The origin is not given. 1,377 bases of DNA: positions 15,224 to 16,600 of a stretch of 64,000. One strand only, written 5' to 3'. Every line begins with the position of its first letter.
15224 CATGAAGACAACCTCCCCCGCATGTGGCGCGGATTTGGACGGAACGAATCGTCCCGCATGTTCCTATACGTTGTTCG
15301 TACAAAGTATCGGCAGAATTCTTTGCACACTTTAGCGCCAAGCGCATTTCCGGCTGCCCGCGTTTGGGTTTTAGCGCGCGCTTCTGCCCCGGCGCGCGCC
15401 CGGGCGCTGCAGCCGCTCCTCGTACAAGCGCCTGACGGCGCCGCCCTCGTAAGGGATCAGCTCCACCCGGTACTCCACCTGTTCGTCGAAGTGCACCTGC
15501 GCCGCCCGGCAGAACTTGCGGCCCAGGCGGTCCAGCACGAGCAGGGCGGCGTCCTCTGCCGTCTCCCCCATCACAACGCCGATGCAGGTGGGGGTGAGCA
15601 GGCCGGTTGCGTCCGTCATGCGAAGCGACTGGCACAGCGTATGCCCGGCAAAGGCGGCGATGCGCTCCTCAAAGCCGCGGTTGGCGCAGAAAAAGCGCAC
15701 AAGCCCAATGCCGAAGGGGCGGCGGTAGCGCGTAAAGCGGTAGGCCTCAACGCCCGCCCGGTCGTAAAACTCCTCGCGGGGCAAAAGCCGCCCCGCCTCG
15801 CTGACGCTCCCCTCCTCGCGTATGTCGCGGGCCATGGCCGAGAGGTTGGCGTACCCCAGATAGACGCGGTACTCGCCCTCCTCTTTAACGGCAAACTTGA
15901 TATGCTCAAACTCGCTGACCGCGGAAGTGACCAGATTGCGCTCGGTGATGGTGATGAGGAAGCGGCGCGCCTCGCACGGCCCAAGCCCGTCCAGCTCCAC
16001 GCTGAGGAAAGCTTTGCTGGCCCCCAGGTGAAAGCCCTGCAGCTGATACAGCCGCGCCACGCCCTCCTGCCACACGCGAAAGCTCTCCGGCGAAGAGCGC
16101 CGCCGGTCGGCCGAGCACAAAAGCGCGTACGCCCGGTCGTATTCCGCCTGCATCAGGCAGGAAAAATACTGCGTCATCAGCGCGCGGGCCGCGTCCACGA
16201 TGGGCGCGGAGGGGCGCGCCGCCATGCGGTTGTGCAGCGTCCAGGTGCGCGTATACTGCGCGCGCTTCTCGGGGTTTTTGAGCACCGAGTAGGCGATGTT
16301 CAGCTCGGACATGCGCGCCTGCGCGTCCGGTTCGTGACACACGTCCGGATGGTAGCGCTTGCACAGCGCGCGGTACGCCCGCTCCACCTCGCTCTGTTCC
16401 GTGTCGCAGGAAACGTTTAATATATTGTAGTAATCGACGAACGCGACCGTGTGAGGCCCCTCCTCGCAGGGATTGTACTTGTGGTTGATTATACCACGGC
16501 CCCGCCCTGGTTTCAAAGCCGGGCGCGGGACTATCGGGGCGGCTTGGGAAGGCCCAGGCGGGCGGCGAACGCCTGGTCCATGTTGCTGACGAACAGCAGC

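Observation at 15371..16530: J-domain protein in the flagellar locus with a dead GGDEF-like domain that keeps an RxxD I-site, and no canonical start codon after its SD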

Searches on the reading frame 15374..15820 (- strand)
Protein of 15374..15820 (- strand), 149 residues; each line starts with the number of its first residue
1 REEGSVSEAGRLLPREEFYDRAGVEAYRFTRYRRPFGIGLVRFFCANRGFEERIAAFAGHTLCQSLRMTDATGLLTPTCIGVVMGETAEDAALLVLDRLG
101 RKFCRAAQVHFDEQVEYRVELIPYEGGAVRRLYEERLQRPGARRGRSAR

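Call 8: search_protein_families(library=pfam, proteins=[window:15374-15820:-], max_evalue=10)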
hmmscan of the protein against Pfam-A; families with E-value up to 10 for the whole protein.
window:15374-15820:- (149 aa): 0 families

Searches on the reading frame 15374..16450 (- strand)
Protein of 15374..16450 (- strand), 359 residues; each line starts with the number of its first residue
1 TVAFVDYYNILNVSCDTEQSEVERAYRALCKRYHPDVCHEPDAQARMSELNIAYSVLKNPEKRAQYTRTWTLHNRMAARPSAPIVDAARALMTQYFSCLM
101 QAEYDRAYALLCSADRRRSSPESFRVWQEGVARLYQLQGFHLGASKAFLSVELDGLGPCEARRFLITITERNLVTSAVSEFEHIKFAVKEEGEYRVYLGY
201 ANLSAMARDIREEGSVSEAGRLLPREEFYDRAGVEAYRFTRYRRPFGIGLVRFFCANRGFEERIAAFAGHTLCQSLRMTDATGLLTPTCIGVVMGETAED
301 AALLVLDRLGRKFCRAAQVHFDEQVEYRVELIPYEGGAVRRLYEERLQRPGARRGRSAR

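Call 4: search_protein_families(library=pfam, proteins=[window:15374-16450:-], max_evalue=1)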
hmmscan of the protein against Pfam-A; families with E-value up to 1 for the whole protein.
window:15374-16450:- (359 aa): 1 family
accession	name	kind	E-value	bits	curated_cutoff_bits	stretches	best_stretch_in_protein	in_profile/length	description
PF00226.36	DnaJ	-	1.2e-18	67.4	27.8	1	6-66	1-62/63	DnaJ domain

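Call 5: find_homologous_proteins(query=window:15374-16450:-, max_evalue=0.001)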
Query window:15374-16450:- (359 aa): 6 proteins with E <= 0.001 among 8000 candidates.
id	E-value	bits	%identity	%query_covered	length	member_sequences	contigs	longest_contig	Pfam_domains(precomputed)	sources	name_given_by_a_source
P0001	4.2e-238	807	100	100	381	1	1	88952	PF00226.37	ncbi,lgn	-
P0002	7.3e-31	125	28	96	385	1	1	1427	PF00226.37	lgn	-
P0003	5.5e-21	93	27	77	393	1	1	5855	PF00226.37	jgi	-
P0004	3.1e-12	64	51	19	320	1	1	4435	PF00226.37,PF01556.24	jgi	jgi:curved DNA-binding protein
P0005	1.4e-6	46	48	17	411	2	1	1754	PF00226.37,PF09320.17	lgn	-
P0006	7.4e-5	40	45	17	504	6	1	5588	PF00226.37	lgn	-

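Call 8: search_protein_families(library=pfam, proteins=[P0002, P0003], max_evalue=10)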
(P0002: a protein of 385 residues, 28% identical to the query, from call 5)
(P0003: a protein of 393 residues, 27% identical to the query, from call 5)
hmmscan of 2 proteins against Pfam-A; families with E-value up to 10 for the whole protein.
P0002 (385 aa): 4 families
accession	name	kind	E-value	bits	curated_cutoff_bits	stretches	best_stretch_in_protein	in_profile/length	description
PF00226.36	DnaJ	-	3.7e-17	62.6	27.8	1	6-67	1-63/63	DnaJ domain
PF05223.17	MecA_N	-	0.016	15.9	22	1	101-208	3-102/117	NTF2-like N-terminal transpeptidase domain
PF03606.21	DcuC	-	0.36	9.8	23.1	1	69-104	211-246/461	C4-dicarboxylate anaerobic carrier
PF12848.13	ABC_tran_Xtn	-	1.1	9.8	25.9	1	64-101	9-46/85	ABC transporter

P0003 (393 aa): 3 families
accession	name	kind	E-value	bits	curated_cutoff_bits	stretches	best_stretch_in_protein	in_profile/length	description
PF00226.36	DnaJ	-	1.7e-13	50.9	27.8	1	6-64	1-60/63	DnaJ domain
PF10921.13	DUF2710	-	0.00077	20.3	29.6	1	19-64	51-97/104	Protein of unknown function (DUF2710)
PF00990.26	GGDEF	-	0.0064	16.7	23.8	1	299-377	56-138/161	Diguanylate cyclase, GGDEF domain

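Call 13: find_encoding_contigs(protein=P0001, flank=10000, max_places=4)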
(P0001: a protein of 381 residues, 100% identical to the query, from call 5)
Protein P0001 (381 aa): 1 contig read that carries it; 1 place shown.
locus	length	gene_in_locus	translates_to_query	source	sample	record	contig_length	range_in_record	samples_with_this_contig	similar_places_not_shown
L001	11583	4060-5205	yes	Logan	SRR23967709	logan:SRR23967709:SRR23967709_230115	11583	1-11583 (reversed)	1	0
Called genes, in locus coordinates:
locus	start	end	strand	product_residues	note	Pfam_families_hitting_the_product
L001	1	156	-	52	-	?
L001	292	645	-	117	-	PF00072:Response_reg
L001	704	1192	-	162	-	PF03975:CheD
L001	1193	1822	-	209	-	PF13690:CheX (faint), PF04509:CheC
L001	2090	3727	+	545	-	PF02120:Flg_hook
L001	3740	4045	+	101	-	PF01312:Bac_export_2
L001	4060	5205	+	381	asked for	PF00226:DnaJ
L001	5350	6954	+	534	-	PF02465:FliD_N, PF07195:FliD_C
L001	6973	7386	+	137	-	PF02561:FliS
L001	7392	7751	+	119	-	PF05400:FliT (weak)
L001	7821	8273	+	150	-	PF03885:DUF327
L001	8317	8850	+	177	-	PF01584:CheW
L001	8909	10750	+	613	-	PF12729:4HB_MCP_1, PF00015:MCPsignal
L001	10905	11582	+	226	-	?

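Call 14: find_encoding_contigs(protein=P0003, flank=10000, max_places=4)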
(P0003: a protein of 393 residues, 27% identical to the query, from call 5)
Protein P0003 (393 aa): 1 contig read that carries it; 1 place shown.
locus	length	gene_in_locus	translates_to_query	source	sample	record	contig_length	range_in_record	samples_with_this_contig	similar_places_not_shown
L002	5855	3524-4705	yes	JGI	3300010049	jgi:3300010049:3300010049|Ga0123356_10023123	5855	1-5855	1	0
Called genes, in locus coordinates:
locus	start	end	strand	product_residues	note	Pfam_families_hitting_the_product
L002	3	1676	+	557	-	?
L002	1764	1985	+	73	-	PF01312:Bac_export_2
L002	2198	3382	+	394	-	-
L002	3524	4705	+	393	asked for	PF00226:DnaJ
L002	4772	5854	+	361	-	?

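Call 15: find_encoding_contigs(protein=P0002, flank=10000, max_places=4)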
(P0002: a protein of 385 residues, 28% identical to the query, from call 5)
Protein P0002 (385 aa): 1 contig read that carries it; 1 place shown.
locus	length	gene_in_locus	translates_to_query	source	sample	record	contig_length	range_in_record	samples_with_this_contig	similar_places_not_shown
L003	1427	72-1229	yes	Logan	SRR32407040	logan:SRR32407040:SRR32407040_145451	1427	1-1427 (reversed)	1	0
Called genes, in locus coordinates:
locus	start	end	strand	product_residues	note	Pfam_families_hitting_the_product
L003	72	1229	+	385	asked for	PF00226:DnaJ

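Call 22: predict_structure(alignment_id=A1)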
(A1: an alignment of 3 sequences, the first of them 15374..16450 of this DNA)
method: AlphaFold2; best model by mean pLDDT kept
length: 359 residues; sequences in the alignment: 3
mean_pLDDT: 54.8   pTM: 0.31
mean pLDDT of the five models: 54.8, 52.2, 48.6, 48.5, 47.3
residues with pLDDT >= 90: 5; 70-90: 90; 50-70: 118; < 50: 146
segments of 3 or more residues with pLDDT < 50: 73-81, 113-120, 138-243, 277-279, 349-359
pLDDT, mean of each block of 10 residues (from residue 1): 62 73 85 79 81 88 70 46 54 61 61 44 52 48 42 40 30 29 28 30 38 28 31 40 58 71 61 51 59 65 73 75 77 58 51 34
secondary structure, 60 per line:
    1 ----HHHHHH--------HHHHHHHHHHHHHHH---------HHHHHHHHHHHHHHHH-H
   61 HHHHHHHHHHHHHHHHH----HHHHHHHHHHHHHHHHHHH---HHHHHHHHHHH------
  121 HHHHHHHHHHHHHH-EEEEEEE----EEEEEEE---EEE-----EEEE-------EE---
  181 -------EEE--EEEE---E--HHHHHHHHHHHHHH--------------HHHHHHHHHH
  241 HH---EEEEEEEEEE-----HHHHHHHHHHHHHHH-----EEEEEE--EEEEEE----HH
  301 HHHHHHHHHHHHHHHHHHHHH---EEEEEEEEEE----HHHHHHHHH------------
elements in order: H5-10 H19-33 H43-58 H60-77 H82-100 H104-114 H121-134 E136-142 E147-153 E157-159 E165-168 E188-190 E193-196 H203-216 H231-242 E246-255 H261-275 E281-286 E289-294 H299-321 E325-334 H339-347

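Call 27: search_protein_families(library=pfam, alignment_id=A3, max_evalue=0.01)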
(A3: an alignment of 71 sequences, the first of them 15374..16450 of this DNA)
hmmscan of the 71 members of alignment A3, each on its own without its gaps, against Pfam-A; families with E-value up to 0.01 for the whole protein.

A. member 1, window:15374-16450:- (359 aa): 1 family
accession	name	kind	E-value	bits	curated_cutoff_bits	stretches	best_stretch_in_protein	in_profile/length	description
PF00226.36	DnaJ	-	1.2e-18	67.4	27.8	1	6-66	1-62/63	DnaJ domain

B. families by the number of members that match (of 71 scanned): 9 families
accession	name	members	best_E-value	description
PF00226.36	DnaJ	71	3.1e-21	DnaJ domain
PF00990.26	GGDEF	52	3.6e-17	Diguanylate cyclase, GGDEF domain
PF05223.17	MecA_N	6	3.7e-05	NTF2-like N-terminal transpeptidase domain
PF04190.19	GET4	4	0.0016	Golgi to ER traffic protein 4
PF10921.13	DUF2710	1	0.00077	Protein of unknown function (DUF2710)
PF13446.11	RPT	1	0.0013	A repeated domain in UCH-protein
PF19208.5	DUF5880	1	0.0025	Family of unknown function (DUF5880)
PF17419.7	MauJ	1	0.0064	Methylamine utilization protein MauJ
PF04838.17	Baculo_LEF5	1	0.0091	Baculoviridae late expression factor 5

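Call 28: search_solved_structures(query=A3, max_evalue=1, show_alignments=0)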
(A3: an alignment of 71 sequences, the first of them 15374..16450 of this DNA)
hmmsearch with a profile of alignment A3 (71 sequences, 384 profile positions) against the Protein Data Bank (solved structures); distinct sequences matched with E-value up to 1: 131 (the best 60 are shown).
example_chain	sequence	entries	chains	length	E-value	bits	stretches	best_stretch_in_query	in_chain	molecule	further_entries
9dyv_A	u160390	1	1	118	1.2e-28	103.1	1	1-68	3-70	Chaperone protein DnaJ 2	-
4j7z_A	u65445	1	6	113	4e-28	101.4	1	5-68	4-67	Chaperone protein DnaJ 2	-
6psi_A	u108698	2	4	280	7.5e-28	100.5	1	1-68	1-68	Chaperone protein DnaJ 2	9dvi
4j80_A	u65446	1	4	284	4.1e-27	98.1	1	1-68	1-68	Chaperone protein DnaJ 2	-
3lz8_A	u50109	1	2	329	2.5e-25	92.2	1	3-86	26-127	Putative chaperone DnaJ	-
3ucs_C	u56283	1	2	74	4.1e-25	91.5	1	3-74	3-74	Curved DNA-binding protein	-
2kqx_A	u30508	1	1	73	9e-25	90.4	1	3-72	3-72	Curved DNA-binding protein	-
1bqz_A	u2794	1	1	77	1.2e-22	83.4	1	5-69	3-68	DNAJ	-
5nro_B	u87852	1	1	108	1.2e-22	83.3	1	5-69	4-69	Chaperone protein DnaJ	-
1bq0_A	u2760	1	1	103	1.4e-22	83.1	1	5-69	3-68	DNAJ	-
1xbl_A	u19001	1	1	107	1.6e-22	83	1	5-69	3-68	DNAJ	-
2ctp_A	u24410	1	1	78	1.5e-21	79.8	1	5-68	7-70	DnaJ homolog subfamily B member 12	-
2dn9_A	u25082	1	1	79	2.3e-21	79.1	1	5-67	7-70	DnaJ homolog subfamily A member 3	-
2ctr_A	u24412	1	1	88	4.4e-21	78.2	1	6-73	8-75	DnaJ homolog subfamily B member 9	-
6iws_A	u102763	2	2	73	8.4e-21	77.3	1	2-67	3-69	DnaJ homolog subfamily A member 3, mitochondrial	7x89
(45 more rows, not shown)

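Call 35: predict_structure(alignment_id=A3)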
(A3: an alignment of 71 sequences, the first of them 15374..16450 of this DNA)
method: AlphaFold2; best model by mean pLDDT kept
length: 359 residues; sequences in the alignment: 71
mean_pLDDT: 91.2   pTM: 0.61
mean pLDDT of the five models: 91.2, 90.7, 90.3, 90.1, 89.8
residues with pLDDT >= 90: 280; 70-90: 54; 50-70: 16; < 50: 9
segments of 3 or more residues with pLDDT < 50: 352-359
pLDDT, mean of each block of 10 residues (from residue 1): 88 95 97 95 95 98 97 76 77 98 98 97 96 95 94 95 96 86 95 96 86 67 92 97 97 91 88 92 95 96 96 91 92 96 92 48
secondary structure, 60 per line:
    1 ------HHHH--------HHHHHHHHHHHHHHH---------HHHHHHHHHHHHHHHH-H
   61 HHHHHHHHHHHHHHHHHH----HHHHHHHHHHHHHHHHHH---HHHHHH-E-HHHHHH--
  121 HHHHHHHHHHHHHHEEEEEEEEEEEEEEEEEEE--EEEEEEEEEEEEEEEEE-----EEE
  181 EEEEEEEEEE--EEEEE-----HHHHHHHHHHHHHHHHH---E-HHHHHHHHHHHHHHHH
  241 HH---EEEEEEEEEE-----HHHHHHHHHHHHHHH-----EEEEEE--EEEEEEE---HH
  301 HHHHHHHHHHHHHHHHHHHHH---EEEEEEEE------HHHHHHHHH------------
elements in order: H7-10 H19-33 H43-58 H60-78 H83-100 H104-109 H113-118 H121-134 E135-153 E156-172 E178-190 E193-197 H203-219 H225-242 E246-255 H261-275 E281-286 E289-295 H299-321 E325-332 H339-347

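Call 38: find_related_loci(query=window:15374-16450:-, collection=genome_contigs, flank=8000)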
Query window:15374-16450:- (359 aa) in genome_contigs; peptide patterns used: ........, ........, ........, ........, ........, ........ (x = any residue, [..] = any of these).
48 stretches matched a pattern; 1 encode a relative of the query (tblastn E <= 1e-3); 1 distinct loci.
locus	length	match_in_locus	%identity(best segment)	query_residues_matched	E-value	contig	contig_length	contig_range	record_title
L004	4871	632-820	43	6-68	4e-15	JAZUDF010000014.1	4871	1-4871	MAG: Faecousia sp. isolate T1900045310_TH20190080.MAGScoT_cleanbin_000020 SGB_6217_k141_1642500, whole genome shotgun se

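Call 39: fold_search(model_id=the predicted structure, library=pdb)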
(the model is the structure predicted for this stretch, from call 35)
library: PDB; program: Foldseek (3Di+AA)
matches with E <= 10: 1229; with E <= 0.001: 33
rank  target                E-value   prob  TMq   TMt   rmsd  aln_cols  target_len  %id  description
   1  5llw_A                1.1e-05  1.00  0.29  0.16  29.7       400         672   12  Bacteriophytochrome activated diguanylyl cyclase from Idiomarina species A28L (released 2017-03-15)
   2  5llx_A                1.3e-05  1.00  0.29  0.16  28.8       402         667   12  Bacteriophytochrome activated diguanylyl cyclase from Idiomarina species A28L with GTP bound (released 2017-03-15)
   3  5llw_B                1.7e-05  1.00  0.27  0.16  29.5       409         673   12  Bacteriophytochrome activated diguanylyl cyclase from Idiomarina species A28L (released 2017-03-15)
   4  8fe2_A                5.0e-05  1.00  0.19  0.17  19.5       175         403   19  Structure of J-PKAc chimera complexed with Aplithianine A (released 2023-10-18)
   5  6et7_B                5.3e-05  1.00  0.28  0.16  31.8       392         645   12  Activated heterodimer of the bacteriophytochrome regulated diguanylyl cyclase variant - S505V A526V - from Idiomarina  (released 2018-06-13)
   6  3ucs_C                6.5e-05  1.00  0.19  0.90   1.2        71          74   39  Crystal structure of the complex between CBPA J-domain and CBPM (released 2013-07-03)
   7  4wb7_A                8.5e-05  1.00  0.20  0.18  18.8       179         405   20  Crystal structure of a chimeric fusion of human DnaJ (Hsp40) and cAMP-dependent protein kinase A (catalytic alpha subu (released 2015-01-21)
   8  3ezu                  9.4e-05  1.00  0.31  0.33  11.0       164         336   18  Crystal structure of multidomain protein of unknown function with GGDEF-domain (NP_951600.1) from GEOBACTER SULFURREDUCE (released 2008-11-18)
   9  3ucs_D                9.9e-05  1.00  0.18  0.90   1.3        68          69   41  Crystal structure of the complex between CBPA J-domain and CBPM (released 2013-07-03)
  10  5llx_B                1.2e-04  1.00  0.29  0.16  31.6       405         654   11  Bacteriophytochrome activated diguanylyl cyclase from Idiomarina species A28L with GTP bound (released 2017-03-15)
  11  8fe5_A                1.3e-04  1.00  0.19  0.17  19.7       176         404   19  Structure of J-PKAc chimera complexed with Aplithianine B (released 2023-10-18)
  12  4j7z_A                2.3e-04  1.00  0.18  0.62   1.3        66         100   47  Thermus thermophilus DNAJ J- and G/F-DOMAINS (released 2013-07-31)
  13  9dyv_MODEL_1_A        3.0e-04  1.00  0.17  0.51   1.5        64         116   47  Assembly and functional mechanisms of the Hsp70-Hsp40 chaperone machinery (released 2025-10-22)
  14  8fe2_B                3.0e-04  1.00  0.19  0.17  19.4       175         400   19  Structure of J-PKAc chimera complexed with Aplithianine A (released 2023-10-18)
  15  6iws_MODEL_1_A        3.7e-04  1.00  0.18  0.81   2.3        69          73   42  Solution structure of the J-domain of Tid1, a Mitochondrial Hsp40/DnaJ Protein (released 2019-12-11)
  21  6khu                  5.1e-04  1.00  0.30  0.75   3.1       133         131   14  The crystal structure of a DGC protein from Thermotoga maritima (released 2020-07-22)
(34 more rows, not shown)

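Call 48: search_protein_families(library=ncbifam, proteins=[window:15374-16450:-, P0003], max_evalue=0.01)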
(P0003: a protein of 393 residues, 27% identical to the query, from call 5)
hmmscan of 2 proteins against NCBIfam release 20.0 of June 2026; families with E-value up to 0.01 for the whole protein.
window:15374-16450:- (359 aa): 17 families
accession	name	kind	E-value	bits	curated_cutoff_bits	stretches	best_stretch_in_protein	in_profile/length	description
TIGR02349.1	DnaJ_bact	equivalog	1.8e-19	70.4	377.2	1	6-69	1-65/354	molecular chaperone DnaJ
NF037946.1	terminal_TopJ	equivalog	3.2e-19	68.9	300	1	6-68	6-68/810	terminal organelle assembly protein TopJ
TIGR03835.1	termin_org_DnaJ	equivalog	4.2e-18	65.2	512.25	1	6-67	3-64/871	terminal organelle assembly protein TopJ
NF010892.0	PRK14299.1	equivalog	7.8e-18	64.7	392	1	3-72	2-71/291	chaperone protein DnaJ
NF007618.0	PRK10266.1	equivalog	1.3e-15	57.6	403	1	4-74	3-73/306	curved DNA-binding protein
NF010871.0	PRK14278.1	equivalog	1.4e-15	57.1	502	1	6-64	4-62/378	molecular chaperone DnaJ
NF010885.0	PRK14292.1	equivalog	4.9e-14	52.1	585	1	5-71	2-68/371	chaperone protein DnaJ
NF008035.0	PRK10767.1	subfamily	1e-13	51.1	338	1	5-68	4-68/374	molecular chaperone DnaJ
NF010894.0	PRK14301.1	equivalog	7.3e-13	48.2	548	1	6-68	5-68/373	chaperone protein DnaJ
NF010874.0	PRK14281.1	equivalog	1.8e-11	43.8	619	1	6-68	4-67/397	chaperone protein DnaJ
NF010872.0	PRK14279.1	equivalog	5.3e-09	35.7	556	1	6-72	10-77/394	molecular chaperone DnaJ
NF050028.1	CldAdptActJ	equivalog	6.2e-07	29.8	150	1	5-81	2-82/93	cold adaptation protein ActJcold adaptation protein ActJ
TIGR00714.1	hscB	equivalog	1.7e-06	28.2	46.75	1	19-66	5-56/156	Fe-S protein assembly co-chaperone HscB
NF002935.0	PRK03578.1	equivalog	8.2e-05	23.2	198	1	13-67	16-76/176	Fe-S protein assembly co-chaperone HscB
NF006948.0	PRK09430.1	equivalog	0.00016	21.4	162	1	6-36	201-231/267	co-chaperone DjlA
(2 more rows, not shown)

P0003 (393 aa): 15 families
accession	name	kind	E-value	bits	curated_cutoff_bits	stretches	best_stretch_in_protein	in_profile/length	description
TIGR02349.1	DnaJ_bact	equivalog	3e-11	43.3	377.2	1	7-65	2-61/354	molecular chaperone DnaJ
NF010892.0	PRK14299.1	equivalog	8e-11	41.7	392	1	6-67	5-66/291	chaperone protein DnaJ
NF010871.0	PRK14278.1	equivalog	1.5e-09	37.2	502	1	6-63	4-61/378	molecular chaperone DnaJ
NF007618.0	PRK10266.1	equivalog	1.7e-09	37.5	403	1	6-70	5-68/306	curved DNA-binding protein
NF010885.0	PRK14292.1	equivalog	1.5e-08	34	585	1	6-63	3-60/371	chaperone protein DnaJ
NF008035.0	PRK10767.1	subfamily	3.9e-08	32.7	338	1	6-65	5-65/374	molecular chaperone DnaJ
NF010872.0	PRK14279.1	equivalog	3.9e-06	26.2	556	1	6-65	10-70/394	molecular chaperone DnaJ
NF050028.1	CldAdptActJ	equivalog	1.4e-05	25.5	150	1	5-66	2-69/93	cold adaptation protein ActJcold adaptation protein ActJ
NF010874.0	PRK14281.1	equivalog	2.2e-05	23.7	619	1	6-63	4-62/397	chaperone protein DnaJ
NF010894.0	PRK14301.1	equivalog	3.1e-05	23.1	548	1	6-63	5-63/373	chaperone protein DnaJ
NF037946.1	terminal_TopJ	equivalog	9.2e-05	21.1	300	1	7-64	7-64/810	terminal organelle assembly protein TopJ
TIGR03835.1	termin_org_DnaJ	equivalog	0.00064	18.2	512.25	1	7-61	4-58/871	terminal organelle assembly protein TopJ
NF006502.0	PRK08937.3-2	equivalog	0.0056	16.2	259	0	6-67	204-271/275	adenylosuccinate lyase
TIGR00714.1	hscB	equivalog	0.0071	16.5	46.75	0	24-65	10-55/156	Fe-S protein assembly co-chaperone HscB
NF038266.1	diguan_SiaD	equivalog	0.0071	15.7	290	0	267-356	112-206/252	biofilm regulation diguanylate cyclase SiaD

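Call 58: search_protein_families(library=pfam, proteins=[L002:2198-3382:+], max_evalue=0.01)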
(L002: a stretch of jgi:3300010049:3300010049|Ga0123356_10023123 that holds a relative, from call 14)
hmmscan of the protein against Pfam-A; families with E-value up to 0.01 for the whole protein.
L002:2198-3382:+ (394 aa): 0 families

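Call 67: find_related_loci(query=window:15374-16450:-, collection=metagenome_contigs, flank=6000)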
Query window:15374-16450:- (359 aa) in metagenome_contigs; peptide patterns used: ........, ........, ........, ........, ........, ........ (x = any residue, [..] = any of these).
71 stretches matched a pattern, but none encodes a relative of the query by tblastn (E <= 1e-3).
